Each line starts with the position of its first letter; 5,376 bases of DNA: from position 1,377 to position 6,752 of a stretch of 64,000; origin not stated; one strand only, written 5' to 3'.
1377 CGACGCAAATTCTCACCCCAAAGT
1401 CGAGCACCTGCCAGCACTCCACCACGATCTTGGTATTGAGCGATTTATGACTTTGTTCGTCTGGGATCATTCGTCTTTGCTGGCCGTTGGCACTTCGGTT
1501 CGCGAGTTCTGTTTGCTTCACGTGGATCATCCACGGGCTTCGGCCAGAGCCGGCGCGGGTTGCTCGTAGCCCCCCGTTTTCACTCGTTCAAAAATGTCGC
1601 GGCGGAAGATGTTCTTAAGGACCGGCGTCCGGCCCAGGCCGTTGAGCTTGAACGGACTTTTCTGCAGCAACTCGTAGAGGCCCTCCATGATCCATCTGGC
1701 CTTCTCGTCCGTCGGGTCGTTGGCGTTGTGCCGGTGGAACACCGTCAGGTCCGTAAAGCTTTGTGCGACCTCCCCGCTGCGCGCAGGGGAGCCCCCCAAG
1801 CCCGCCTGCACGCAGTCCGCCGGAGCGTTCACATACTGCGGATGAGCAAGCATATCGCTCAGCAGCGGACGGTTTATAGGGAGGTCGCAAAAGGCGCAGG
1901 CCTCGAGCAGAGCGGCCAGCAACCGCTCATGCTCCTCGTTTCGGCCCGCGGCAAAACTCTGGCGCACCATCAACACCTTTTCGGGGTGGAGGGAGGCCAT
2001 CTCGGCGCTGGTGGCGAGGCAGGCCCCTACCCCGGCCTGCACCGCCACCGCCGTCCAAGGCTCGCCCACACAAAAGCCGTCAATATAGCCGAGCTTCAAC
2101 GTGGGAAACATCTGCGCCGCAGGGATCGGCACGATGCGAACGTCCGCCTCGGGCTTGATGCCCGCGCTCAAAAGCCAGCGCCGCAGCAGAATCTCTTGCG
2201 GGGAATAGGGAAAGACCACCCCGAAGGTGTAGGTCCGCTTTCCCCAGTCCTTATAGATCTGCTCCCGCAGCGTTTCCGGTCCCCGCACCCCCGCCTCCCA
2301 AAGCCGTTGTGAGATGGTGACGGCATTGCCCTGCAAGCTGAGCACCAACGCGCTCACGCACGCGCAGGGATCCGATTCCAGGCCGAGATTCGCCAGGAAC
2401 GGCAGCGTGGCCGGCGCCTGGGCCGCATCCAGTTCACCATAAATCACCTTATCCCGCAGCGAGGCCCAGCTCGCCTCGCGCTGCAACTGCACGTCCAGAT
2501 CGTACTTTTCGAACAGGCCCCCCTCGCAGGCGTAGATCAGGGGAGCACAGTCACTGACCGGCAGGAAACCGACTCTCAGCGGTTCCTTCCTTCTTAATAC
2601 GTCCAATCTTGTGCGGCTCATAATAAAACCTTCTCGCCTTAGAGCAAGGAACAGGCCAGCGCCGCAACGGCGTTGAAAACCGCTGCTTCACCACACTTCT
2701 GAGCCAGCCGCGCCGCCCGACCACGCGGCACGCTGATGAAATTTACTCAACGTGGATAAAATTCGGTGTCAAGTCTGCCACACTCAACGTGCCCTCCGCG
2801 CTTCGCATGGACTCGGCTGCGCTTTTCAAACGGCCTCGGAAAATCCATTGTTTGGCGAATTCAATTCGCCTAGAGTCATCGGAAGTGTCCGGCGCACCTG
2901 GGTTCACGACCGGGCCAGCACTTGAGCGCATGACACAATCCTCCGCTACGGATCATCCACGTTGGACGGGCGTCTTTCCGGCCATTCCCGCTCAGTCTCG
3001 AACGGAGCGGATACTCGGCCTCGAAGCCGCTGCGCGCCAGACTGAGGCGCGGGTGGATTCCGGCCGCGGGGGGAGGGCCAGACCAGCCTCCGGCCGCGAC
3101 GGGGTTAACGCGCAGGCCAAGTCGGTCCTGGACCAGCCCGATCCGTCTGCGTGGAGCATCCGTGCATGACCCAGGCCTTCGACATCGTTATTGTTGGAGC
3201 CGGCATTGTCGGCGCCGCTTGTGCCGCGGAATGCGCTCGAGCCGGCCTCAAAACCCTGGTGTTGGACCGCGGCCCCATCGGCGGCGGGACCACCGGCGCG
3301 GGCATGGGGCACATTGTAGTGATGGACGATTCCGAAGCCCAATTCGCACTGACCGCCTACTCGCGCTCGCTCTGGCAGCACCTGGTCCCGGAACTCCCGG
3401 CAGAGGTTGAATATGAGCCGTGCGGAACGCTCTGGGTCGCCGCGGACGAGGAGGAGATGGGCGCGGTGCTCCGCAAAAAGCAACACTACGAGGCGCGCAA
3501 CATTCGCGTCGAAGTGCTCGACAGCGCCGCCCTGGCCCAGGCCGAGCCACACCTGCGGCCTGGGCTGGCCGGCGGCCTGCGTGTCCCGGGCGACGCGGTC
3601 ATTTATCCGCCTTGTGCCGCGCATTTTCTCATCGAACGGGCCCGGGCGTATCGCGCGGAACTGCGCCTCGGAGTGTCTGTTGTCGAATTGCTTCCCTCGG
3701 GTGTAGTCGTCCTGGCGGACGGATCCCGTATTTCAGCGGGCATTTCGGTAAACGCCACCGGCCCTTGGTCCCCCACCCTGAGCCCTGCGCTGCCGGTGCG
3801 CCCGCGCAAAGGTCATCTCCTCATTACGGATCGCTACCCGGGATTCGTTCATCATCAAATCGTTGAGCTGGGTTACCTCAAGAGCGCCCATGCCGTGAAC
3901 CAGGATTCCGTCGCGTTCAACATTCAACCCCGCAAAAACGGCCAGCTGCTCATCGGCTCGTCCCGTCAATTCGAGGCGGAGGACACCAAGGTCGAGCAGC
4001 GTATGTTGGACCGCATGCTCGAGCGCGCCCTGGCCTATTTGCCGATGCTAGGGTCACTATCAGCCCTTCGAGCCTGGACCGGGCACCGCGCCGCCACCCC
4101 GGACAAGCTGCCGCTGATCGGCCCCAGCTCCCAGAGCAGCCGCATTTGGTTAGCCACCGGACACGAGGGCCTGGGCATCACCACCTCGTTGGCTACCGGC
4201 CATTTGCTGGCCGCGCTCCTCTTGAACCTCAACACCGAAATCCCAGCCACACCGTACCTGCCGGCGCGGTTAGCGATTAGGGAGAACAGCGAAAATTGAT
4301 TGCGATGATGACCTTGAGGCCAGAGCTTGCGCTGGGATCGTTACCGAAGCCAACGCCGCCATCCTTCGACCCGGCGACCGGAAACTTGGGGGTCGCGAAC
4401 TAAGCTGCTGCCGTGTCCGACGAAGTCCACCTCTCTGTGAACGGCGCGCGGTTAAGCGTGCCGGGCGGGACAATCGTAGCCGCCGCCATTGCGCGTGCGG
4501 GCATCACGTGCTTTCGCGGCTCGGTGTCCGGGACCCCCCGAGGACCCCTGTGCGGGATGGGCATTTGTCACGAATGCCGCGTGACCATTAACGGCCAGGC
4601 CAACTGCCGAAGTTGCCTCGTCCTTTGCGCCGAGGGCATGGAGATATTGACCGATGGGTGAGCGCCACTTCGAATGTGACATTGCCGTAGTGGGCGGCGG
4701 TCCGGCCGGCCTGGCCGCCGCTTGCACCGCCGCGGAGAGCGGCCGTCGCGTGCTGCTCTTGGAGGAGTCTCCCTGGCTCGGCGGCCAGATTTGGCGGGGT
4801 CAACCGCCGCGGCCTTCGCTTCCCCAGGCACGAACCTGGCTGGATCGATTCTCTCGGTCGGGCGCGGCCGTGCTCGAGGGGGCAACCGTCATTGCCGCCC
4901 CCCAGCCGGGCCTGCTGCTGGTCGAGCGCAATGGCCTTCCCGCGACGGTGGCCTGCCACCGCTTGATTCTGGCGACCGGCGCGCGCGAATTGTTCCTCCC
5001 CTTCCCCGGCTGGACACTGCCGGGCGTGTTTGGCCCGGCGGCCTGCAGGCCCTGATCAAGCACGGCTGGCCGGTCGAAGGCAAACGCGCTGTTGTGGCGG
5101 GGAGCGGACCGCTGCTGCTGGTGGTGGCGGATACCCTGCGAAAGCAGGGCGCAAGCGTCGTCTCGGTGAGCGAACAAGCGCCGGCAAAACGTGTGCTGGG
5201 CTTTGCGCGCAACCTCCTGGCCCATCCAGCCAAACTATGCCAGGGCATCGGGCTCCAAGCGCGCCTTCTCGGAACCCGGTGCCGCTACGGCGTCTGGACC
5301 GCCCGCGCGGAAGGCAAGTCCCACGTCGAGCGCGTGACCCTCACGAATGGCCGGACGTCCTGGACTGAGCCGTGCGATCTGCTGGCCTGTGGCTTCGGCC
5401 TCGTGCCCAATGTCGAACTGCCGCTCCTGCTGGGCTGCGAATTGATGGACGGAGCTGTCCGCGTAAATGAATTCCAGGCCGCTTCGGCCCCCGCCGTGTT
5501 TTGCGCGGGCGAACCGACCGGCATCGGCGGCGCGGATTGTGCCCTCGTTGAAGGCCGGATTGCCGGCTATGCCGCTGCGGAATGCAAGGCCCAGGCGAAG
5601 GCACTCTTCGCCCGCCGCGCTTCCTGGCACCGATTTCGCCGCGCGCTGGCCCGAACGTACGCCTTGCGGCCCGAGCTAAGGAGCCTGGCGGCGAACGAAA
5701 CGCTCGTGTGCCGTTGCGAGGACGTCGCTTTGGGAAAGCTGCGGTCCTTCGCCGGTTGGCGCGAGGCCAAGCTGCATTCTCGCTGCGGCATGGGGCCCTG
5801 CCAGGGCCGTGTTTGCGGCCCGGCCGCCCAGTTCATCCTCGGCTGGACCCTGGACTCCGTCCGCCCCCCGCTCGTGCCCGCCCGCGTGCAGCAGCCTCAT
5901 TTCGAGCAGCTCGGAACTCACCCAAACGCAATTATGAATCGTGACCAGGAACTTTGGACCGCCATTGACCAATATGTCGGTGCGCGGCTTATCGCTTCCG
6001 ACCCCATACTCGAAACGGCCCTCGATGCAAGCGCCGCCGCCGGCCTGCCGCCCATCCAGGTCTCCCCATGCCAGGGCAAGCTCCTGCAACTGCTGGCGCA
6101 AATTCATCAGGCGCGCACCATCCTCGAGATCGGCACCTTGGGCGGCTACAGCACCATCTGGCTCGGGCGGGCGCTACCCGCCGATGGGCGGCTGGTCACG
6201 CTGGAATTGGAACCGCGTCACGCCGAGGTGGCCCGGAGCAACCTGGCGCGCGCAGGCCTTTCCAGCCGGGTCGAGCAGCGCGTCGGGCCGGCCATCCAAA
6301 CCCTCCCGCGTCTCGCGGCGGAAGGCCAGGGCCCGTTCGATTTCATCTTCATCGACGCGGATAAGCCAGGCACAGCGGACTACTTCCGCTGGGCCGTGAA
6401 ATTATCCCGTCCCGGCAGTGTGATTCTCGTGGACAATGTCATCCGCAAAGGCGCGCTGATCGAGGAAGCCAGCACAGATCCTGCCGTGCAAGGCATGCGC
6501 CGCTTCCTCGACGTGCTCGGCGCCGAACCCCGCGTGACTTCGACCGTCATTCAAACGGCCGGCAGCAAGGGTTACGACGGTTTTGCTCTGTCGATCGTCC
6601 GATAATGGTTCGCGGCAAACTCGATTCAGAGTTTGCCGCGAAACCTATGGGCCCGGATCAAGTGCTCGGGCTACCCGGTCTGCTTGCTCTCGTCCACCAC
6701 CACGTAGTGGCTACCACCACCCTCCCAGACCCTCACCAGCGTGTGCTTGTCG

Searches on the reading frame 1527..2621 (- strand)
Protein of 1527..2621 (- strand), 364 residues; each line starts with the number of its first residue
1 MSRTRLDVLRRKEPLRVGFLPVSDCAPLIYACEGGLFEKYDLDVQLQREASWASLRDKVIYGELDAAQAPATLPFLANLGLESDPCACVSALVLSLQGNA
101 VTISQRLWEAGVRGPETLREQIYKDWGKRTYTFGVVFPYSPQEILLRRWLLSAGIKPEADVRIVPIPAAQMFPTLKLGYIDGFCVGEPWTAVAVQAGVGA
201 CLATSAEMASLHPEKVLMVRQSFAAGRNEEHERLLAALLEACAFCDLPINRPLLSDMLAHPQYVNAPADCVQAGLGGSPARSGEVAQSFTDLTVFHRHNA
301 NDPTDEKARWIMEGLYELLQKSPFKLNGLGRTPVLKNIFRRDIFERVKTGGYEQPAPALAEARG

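Call 82: search_protein_families(library=pfam, proteins=[window:1527-2621:-], max_evalue=0.00001)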
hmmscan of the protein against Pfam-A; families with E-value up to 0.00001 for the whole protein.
window:1527-2621:- (364 aa): 1 family
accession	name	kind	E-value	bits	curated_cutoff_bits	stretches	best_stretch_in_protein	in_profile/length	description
PF13379.11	NMT1_2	-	1.3e-67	228.7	24.7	1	12-257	5-250/252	NMT1-like family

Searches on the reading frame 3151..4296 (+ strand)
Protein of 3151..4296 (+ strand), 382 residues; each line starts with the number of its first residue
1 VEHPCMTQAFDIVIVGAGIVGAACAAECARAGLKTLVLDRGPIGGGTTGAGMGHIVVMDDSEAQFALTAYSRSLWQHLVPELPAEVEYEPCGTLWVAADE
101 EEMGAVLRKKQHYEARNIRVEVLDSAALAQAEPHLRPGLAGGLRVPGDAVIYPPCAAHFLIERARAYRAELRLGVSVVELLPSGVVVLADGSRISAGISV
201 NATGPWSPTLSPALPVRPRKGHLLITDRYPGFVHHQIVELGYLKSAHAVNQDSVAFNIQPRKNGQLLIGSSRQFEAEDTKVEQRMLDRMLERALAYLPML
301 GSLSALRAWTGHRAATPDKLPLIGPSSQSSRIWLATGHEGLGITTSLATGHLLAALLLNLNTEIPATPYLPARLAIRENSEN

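Call 82: search_protein_families(library=pfam, proteins=[window:3151-4296:+], max_evalue=0.00001)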
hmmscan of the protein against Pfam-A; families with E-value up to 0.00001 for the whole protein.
window:3151-4296:+ (382 aa): 5 families
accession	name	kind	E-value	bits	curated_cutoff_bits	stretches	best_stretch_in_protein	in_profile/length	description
PF01266.30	DAO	-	3.1e-70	237.9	27.9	1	11-356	1-353/353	FAD dependent oxidoreductase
PF12831.13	FAD_oxidored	-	1.5e-09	38.1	27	1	11-108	1-95/416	FAD dependent oxidoreductase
PF00890.30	FAD_binding_2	-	2.3e-07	30.8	20.4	1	11-63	1-53/414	FAD binding domain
PF13450.12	NAD_binding_8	-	1.9e-06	28.5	21.9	1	14-47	1-34/68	NAD(P)-binding Rossmann-like domain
PF01946.23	Thi4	-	3e-06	27.1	26.2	1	10-63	18-73/235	Thi4 family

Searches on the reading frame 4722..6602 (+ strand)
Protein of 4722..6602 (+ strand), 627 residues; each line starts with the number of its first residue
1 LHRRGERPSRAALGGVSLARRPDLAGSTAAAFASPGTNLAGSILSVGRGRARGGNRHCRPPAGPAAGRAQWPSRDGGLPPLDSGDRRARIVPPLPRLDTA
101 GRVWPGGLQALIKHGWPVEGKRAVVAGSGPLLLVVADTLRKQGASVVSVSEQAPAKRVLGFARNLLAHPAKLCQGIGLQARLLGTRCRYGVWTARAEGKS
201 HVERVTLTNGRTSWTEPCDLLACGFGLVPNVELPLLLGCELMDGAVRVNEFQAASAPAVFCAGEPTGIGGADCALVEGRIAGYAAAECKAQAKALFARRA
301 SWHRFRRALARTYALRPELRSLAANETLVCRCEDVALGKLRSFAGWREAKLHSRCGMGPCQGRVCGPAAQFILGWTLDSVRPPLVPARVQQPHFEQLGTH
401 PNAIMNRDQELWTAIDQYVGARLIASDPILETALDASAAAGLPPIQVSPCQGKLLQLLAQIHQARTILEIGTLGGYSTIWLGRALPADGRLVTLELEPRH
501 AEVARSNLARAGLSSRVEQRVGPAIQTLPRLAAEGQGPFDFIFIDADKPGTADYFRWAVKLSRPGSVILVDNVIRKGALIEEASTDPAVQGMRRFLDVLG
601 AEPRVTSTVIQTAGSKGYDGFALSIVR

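Call 11: search_protein_families(library=pfam, proteins=[window:4722-6602:+], max_evalue=0.001)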
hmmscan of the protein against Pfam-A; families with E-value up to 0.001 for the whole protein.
window:4722-6602:+ (627 aa): 4 families
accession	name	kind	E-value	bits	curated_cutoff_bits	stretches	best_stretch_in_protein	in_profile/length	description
PF01596.23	Methyltransf_3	-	7.8e-37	127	22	1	429-611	10-193/204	O-methyltransferase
PF13578.12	Methyltransf_24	-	4.1e-17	63.4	26.3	1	468-573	1-105/105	Methyltransferase domain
PF07992.20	Pyr_redox_2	-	4.3e-07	30.1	26.1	1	117-270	142-283/291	Pyridine nucleotide-disulphide oxidoreductase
PF01135.25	PCMT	-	2e-05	24.9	20.3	1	452-549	63-153/210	Protein-L-isoaspartate(D-aspartate) O-methyltransferase (PCMT)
